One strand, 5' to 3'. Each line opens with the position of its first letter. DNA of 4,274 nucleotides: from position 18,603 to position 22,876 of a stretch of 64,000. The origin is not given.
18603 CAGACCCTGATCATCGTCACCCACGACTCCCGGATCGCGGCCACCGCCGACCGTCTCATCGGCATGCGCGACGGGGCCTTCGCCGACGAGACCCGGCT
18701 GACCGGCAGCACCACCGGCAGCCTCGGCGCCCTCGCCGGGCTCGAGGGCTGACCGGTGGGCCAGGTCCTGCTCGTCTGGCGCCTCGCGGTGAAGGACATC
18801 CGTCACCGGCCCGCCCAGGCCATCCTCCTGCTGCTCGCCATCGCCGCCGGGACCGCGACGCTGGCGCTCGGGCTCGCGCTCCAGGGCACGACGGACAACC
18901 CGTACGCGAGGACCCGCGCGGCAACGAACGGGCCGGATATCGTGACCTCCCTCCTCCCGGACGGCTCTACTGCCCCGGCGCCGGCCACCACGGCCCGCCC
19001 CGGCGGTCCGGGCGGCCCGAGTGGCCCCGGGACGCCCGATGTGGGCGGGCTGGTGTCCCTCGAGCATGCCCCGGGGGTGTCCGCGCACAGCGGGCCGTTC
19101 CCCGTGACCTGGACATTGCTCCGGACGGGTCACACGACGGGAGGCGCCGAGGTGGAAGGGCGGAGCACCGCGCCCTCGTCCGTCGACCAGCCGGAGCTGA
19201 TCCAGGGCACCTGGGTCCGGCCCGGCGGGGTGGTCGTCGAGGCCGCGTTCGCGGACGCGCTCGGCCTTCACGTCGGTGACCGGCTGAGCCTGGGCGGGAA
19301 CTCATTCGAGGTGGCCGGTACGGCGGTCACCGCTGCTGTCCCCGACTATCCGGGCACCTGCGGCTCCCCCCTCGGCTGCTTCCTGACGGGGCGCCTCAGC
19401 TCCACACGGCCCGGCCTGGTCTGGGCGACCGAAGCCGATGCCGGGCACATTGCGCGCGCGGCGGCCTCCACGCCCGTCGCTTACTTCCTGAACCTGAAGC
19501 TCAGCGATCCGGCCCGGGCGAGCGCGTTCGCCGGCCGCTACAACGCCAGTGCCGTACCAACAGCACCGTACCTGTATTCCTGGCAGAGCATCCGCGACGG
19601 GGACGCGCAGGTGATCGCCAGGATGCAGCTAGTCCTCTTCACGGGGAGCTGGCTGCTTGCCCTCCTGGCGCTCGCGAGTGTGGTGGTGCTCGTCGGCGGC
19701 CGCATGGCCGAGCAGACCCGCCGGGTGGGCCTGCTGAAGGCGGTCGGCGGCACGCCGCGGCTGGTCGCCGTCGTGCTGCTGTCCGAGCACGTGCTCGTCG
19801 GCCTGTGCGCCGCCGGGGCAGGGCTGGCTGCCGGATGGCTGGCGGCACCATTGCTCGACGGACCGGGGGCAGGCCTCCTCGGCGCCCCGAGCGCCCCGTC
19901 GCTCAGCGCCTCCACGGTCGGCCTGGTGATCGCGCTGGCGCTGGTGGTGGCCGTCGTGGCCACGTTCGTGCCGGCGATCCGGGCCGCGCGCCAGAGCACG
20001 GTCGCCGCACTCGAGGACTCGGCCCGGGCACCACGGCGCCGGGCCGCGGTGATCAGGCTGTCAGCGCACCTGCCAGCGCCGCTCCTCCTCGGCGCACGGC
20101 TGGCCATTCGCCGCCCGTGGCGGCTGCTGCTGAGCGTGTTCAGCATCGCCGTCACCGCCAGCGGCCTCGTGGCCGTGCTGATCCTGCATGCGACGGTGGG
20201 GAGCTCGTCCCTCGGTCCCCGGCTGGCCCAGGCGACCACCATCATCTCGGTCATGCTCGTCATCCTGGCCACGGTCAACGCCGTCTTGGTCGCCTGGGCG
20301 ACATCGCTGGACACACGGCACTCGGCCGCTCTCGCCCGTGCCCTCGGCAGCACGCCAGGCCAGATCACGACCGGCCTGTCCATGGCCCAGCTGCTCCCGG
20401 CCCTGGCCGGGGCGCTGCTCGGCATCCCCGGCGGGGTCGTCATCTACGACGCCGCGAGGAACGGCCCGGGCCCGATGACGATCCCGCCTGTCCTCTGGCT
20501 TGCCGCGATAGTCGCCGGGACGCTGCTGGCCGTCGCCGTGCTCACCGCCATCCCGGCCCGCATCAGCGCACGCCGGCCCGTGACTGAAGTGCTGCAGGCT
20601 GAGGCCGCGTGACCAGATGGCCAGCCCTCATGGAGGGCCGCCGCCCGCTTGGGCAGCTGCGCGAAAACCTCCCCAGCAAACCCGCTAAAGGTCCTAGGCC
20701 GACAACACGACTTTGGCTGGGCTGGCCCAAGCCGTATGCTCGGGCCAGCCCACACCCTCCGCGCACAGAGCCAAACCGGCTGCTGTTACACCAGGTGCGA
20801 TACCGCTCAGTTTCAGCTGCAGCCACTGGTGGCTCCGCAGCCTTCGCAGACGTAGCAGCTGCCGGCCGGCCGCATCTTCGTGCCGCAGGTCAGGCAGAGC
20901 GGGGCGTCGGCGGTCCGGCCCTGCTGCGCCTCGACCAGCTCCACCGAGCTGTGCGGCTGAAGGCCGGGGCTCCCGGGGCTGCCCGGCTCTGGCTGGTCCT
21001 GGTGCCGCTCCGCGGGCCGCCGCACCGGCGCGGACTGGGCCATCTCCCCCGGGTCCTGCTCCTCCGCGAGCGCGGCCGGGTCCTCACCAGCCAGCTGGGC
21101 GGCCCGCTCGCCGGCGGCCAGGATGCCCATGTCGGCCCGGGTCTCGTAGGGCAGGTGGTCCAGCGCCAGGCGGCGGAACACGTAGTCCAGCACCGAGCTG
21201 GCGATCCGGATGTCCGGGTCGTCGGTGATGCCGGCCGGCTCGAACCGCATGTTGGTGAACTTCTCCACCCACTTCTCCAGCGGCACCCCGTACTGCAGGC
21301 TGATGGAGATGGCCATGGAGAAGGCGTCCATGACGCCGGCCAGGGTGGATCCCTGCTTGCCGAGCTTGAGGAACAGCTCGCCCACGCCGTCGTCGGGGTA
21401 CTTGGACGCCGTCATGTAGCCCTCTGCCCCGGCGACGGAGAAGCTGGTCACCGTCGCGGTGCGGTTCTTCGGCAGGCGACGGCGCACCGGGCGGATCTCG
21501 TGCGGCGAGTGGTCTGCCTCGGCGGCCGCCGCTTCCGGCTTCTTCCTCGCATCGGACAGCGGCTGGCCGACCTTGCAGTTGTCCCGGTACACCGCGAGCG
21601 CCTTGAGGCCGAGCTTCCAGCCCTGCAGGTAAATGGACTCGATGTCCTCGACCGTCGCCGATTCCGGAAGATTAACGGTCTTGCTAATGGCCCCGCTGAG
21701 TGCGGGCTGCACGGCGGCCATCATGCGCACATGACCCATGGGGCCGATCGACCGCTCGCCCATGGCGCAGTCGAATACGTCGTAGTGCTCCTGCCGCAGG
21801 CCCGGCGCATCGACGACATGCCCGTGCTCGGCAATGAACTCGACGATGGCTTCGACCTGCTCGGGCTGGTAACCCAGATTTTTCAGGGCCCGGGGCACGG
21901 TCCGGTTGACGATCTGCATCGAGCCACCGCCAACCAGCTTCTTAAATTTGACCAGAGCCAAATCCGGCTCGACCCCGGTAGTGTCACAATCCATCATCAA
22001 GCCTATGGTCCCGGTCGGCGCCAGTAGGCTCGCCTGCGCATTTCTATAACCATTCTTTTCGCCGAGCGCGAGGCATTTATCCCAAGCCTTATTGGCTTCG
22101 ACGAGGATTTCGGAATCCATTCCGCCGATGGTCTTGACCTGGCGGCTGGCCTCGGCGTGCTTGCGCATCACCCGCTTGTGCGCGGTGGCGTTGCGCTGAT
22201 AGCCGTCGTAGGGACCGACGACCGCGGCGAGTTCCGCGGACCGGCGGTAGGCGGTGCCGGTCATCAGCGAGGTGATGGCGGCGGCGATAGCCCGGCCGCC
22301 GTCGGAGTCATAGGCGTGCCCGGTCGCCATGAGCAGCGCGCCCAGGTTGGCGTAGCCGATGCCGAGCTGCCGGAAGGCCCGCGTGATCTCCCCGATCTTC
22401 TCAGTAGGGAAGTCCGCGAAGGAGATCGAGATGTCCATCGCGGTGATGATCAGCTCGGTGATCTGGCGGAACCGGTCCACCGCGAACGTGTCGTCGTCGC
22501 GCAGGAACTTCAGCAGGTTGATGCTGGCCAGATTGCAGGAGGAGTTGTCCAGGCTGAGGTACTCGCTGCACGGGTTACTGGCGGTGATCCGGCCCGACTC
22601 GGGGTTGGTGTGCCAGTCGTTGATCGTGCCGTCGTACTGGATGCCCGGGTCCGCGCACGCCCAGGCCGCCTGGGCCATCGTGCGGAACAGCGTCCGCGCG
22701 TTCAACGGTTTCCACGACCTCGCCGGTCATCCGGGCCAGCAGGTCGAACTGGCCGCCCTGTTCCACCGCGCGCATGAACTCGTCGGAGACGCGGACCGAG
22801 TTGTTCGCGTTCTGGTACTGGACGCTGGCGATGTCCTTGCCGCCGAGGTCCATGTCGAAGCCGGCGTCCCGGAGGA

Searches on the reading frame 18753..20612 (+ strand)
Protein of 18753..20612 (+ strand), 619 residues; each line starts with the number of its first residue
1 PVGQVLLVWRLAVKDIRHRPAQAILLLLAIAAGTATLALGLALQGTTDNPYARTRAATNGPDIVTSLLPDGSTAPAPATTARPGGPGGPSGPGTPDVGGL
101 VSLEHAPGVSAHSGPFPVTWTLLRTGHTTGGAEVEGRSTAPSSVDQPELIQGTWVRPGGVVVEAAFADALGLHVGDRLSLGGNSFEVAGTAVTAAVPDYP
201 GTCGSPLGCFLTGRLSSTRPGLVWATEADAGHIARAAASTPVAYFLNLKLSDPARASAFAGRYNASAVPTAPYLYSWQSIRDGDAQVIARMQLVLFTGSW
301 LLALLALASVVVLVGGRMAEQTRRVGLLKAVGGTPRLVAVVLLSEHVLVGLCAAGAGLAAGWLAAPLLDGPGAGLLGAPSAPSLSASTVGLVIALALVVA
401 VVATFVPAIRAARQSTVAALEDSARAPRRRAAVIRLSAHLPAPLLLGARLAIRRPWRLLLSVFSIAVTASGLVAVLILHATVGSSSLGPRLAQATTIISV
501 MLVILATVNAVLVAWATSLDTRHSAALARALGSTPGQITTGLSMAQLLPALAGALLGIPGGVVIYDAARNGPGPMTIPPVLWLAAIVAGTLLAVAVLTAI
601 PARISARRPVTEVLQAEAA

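Call 52: search_protein_families(library=pfam, proteins=[window:18753-20612:+], max_evalue=0.0001)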
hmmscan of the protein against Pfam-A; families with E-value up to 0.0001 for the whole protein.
window:18753-20612:+ (619 aa): 2 families
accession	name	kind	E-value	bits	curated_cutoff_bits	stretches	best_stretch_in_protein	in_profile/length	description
PF02687.27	FtsX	-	1.2e-18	67.7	25.5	2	299-415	4-119/120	FtsX-like permease C-terminal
PF12704.14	MacB_PCD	-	6.6e-05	23.7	27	1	26-200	8-158/207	MacB-like periplasmic core domain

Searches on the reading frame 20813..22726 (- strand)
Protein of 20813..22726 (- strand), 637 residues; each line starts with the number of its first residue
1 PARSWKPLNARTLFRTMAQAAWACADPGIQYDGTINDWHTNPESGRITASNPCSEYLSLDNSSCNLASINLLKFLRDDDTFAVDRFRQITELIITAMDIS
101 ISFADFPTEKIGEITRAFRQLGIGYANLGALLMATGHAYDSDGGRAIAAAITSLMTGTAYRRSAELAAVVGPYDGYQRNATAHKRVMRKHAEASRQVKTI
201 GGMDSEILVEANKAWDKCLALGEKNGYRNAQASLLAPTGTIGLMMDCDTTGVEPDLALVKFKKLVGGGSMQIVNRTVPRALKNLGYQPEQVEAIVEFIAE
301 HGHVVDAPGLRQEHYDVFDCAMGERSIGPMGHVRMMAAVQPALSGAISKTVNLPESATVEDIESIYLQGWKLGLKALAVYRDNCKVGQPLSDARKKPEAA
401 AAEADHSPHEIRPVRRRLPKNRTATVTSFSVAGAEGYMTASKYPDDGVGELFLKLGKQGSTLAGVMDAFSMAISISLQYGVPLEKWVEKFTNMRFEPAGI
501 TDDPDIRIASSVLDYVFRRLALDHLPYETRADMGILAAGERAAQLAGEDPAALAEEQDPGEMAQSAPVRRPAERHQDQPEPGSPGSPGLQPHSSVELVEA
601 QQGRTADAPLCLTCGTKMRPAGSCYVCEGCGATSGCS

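Call 17: search_protein_families(library=pfam, proteins=[window:20813-22726:-], max_evalue=0.001)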
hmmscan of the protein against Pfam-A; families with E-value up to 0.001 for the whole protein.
window:20813-22726:- (637 aa): 2 families
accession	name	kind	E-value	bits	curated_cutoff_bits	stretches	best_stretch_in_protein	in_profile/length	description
PF02867.20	Ribonuc_red_lgC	-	3.9e-100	336.4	23.9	1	7-380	166-523/523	Ribonucleotide reductase, barrel domain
PF12637.14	TSCPD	-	8.5e-11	42.5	22.8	1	436-521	16-85/88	TSCPD domain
